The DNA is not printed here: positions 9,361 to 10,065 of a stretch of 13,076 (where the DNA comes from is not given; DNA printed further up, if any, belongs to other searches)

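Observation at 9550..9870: LOV blue-light sensor domain embedded in a multi-PAS hybrid histidine kinase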

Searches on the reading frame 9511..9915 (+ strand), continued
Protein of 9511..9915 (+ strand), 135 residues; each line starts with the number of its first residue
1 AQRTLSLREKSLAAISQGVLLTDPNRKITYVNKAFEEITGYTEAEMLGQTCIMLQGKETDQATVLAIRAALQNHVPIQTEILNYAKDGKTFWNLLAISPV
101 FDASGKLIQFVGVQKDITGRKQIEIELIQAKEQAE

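Call 62: search_solved_structures(query=A3, max_evalue=1e-38, show_alignments=2)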
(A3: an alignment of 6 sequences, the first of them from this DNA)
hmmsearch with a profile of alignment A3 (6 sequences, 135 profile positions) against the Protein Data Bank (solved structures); distinct sequences matched with E-value up to 1e-38: 8.
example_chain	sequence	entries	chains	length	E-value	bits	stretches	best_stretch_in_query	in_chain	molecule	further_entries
6rhg_A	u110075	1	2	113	3.3e-41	143.3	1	17-122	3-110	Multi-sensor hybrid histidine kinase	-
3ewk_A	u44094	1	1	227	2.7e-40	140.3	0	19-133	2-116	Sensor protein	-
6y7u_A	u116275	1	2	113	8.1e-40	138.7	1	17-122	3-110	Multi-sensor hybrid histidine kinase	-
6y7r_A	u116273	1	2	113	9.6e-40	138.5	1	17-122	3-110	Multi-sensor hybrid histidine kinase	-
6rhf_A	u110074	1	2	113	1.4e-39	138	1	17-122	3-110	Multi-sensor hybrid histidine kinase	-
8pm1_A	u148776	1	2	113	2.7e-39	137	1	17-122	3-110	histidine kinase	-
7ab6_A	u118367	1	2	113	2.9e-39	137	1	20-122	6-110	Multi-sensor hybrid histidine kinase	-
6yx4_A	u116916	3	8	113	9.8e-39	135.2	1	17-122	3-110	Multi-sensor hybrid histidine kinase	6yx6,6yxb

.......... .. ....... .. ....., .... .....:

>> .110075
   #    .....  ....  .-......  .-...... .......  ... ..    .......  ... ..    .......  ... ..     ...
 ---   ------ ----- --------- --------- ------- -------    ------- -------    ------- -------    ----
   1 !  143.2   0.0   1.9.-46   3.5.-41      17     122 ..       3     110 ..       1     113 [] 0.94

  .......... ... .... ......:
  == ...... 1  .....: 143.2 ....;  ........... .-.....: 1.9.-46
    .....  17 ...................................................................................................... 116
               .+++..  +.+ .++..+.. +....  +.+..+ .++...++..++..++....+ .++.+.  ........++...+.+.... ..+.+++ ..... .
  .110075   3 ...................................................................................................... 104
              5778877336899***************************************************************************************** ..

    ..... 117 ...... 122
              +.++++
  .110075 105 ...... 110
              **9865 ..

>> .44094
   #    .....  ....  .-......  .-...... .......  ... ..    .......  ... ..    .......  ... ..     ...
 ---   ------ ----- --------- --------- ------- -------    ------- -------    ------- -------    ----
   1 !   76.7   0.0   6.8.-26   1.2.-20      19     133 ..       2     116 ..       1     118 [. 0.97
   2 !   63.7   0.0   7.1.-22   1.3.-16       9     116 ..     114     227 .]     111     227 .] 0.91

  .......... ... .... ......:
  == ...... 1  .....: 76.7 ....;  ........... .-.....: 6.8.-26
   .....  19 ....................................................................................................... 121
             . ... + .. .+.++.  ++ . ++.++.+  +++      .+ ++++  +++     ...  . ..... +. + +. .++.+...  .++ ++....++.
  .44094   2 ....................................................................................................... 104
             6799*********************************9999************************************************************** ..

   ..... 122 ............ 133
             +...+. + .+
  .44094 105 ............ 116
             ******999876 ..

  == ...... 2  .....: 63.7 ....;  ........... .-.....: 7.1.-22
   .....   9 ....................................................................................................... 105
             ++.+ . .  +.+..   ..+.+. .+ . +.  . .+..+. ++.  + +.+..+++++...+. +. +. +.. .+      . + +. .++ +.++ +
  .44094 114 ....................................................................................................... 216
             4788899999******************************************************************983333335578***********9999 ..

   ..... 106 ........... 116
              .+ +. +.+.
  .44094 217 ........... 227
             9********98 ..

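Call 69: search_protein_families(library=pfam, proteins=[L019:3818-6043:+, L061:3077-6064:+, L032:2795-6853:+, L026:2426-5047:+, L025:3608-6385:+], max_evalue=0.00001)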
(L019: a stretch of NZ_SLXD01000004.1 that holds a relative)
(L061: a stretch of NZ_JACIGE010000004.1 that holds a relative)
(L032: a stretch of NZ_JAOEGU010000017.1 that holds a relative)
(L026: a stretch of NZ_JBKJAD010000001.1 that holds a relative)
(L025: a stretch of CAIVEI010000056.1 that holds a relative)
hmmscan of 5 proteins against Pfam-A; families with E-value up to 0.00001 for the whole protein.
L019:3818-6043:+ (742 aa): 8 families
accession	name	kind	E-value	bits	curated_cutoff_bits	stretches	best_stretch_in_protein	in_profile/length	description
PF00563.25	EAL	-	3e-68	230.1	31.3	1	488-723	2-236/236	EAL domain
PF00990.26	GGDEF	-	1e-49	168.8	23.8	1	312-466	1-159/161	Diguanylate cyclase, GGDEF domain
PF13426.13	PAS_9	-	1.5e-39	134.9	27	2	76-178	2-103/103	PAS domain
PF00989.32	PAS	-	1.1e-33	116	22.6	2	69-176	5-113/113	PAS fold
PF08448.16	PAS_4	-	1.9e-25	89.7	23.1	2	71-180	1-109/110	PAS fold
PF08447.18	PAS_3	-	6.6e-21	74.8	25.6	2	88-172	2-88/89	PAS fold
PF13188.13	PAS_8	-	6.6e-19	67.5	21.8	2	67-113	3-47/65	PAS domain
PF12860.13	PAS_7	-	3.6e-08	34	27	0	71-105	1-35/115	PAS fold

L061:3077-6064:+ (996 aa): 8 families
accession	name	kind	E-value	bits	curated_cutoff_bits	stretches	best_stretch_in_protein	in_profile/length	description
PF00563.25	EAL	-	4.7e-73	245.9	31.3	1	741-975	3-236/236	EAL domain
PF13426.13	PAS_9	-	6.4e-62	206.7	27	4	324-426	2-103/103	PAS domain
PF08448.16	PAS_4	-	1.4e-49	167.3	23.1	4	200-307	2-110/110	PAS fold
PF00990.26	GGDEF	-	1.6e-44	151.9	23.8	1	559-719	1-160/161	Diguanylate cyclase, GGDEF domain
PF00989.32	PAS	-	8.9e-44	148.6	22.6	3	443-545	10-113/113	PAS fold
PF08447.18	PAS_3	-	2.3e-30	105.1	25.6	2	335-420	1-88/89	PAS fold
PF13188.13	PAS_8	-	1.1e-21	76.4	21.8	1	442-487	9-55/65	PAS domain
PF12860.13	PAS_7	-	9.2e-06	26.2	27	0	445-551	6-113/115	PAS fold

L032:2795-6853:+ (1353 aa): 10 families
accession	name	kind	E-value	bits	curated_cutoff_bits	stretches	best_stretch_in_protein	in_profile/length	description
PF13426.13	PAS_9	-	5e-39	133.2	27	1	409-510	3-103/103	PAS domain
PF08448.16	PAS_4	-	1.1e-37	129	23.1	2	404-512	2-109/110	PAS fold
PF00989.32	PAS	-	4.4e-37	127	22.6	2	402-508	6-113/113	PAS fold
PF08447.18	PAS_3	-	2.4e-33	114.7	25.6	2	420-504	2-88/89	PAS fold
PF25487.1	ETR1_N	-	1e-32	112.7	27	1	28-122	2-96/97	Ethylene receptor 1-like, N-terminal domain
PF00072.30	Response_reg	-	3.1e-27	95.4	30.2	1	1047-1158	1-110/111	Response regulator receiver domain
PF02518.31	HATPase_c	-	6.8e-27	94.5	26.4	1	899-1012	1-108/111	Histidine kinase-, DNA gyrase B-, and HSP90-like ATPase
PF00512.31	HisKA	-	5.8e-19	68.3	26.9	1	787-852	1-66/66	His Kinase A (phospho-acceptor) domain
PF13188.13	PAS_8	-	5.8e-14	51.8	21.8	0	402-452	6-57/65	PAS domain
PF01627.28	Hpt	-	9.3e-06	26.2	24.6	0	1241-1302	6-67/84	Hpt domain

L026:2426-5047:+ (874 aa): 8 families
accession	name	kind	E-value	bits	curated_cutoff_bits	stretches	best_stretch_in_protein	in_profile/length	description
PF08447.18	PAS_3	-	1.4e-63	211.6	25.6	3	165-253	3-89/89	PAS fold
PF13426.13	PAS_9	-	6.4e-49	165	27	3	538-640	2-103/103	PAS domain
PF08448.16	PAS_4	-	1e-41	142.1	23.1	2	533-643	1-110/110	PAS fold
PF00989.32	PAS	-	3.4e-37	127.4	22.6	3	529-638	3-113/113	PAS fold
PF13188.13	PAS_8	-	9.2e-21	73.4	21.8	1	532-581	6-53/65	PAS domain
PF02518.31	HATPase_c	-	2.2e-12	47.8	26.4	1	777-870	3-109/111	Histidine kinase-, DNA gyrase B-, and HSP90-like ATPase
PF07730.19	HisKA_3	-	6.1e-09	36.7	24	1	670-735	2-66/68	Histidine kinase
PF12860.13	PAS_7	-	6.4e-06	26.7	27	0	533-563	1-31/115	PAS fold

L025:3608-6385:+ (926 aa): 9 families
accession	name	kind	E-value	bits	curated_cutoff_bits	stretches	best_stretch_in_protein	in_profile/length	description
PF00072.30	Response_reg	-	7.2e-50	168.3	30.2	2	670-783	1-110/111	Response regulator receiver domain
PF02518.31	HATPase_c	-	2.3e-30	105.7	26.4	1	384-497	2-109/111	Histidine kinase-, DNA gyrase B-, and HSP90-like ATPase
PF13426.13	PAS_9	-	6e-25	88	27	1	148-250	2-103/103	PAS domain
PF00512.31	HisKA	-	1.6e-23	82.9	26.9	1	271-336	1-66/66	His Kinase A (phospho-acceptor) domain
PF00989.32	PAS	-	2.3e-17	63.5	22.6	1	143-248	7-113/113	PAS fold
PF08448.16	PAS_4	-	8.6e-14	52.1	23.1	1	143-252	1-109/110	PAS fold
PF08447.18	PAS_3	-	3.6e-09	37.2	25.6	1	160-244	2-88/89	PAS fold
PF01627.28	Hpt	-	1.5e-06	28.8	24.6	1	825-907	1-83/84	Hpt domain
PF13188.13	PAS_8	-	3.1e-06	27.3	21.8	0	143-184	7-46/65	PAS domain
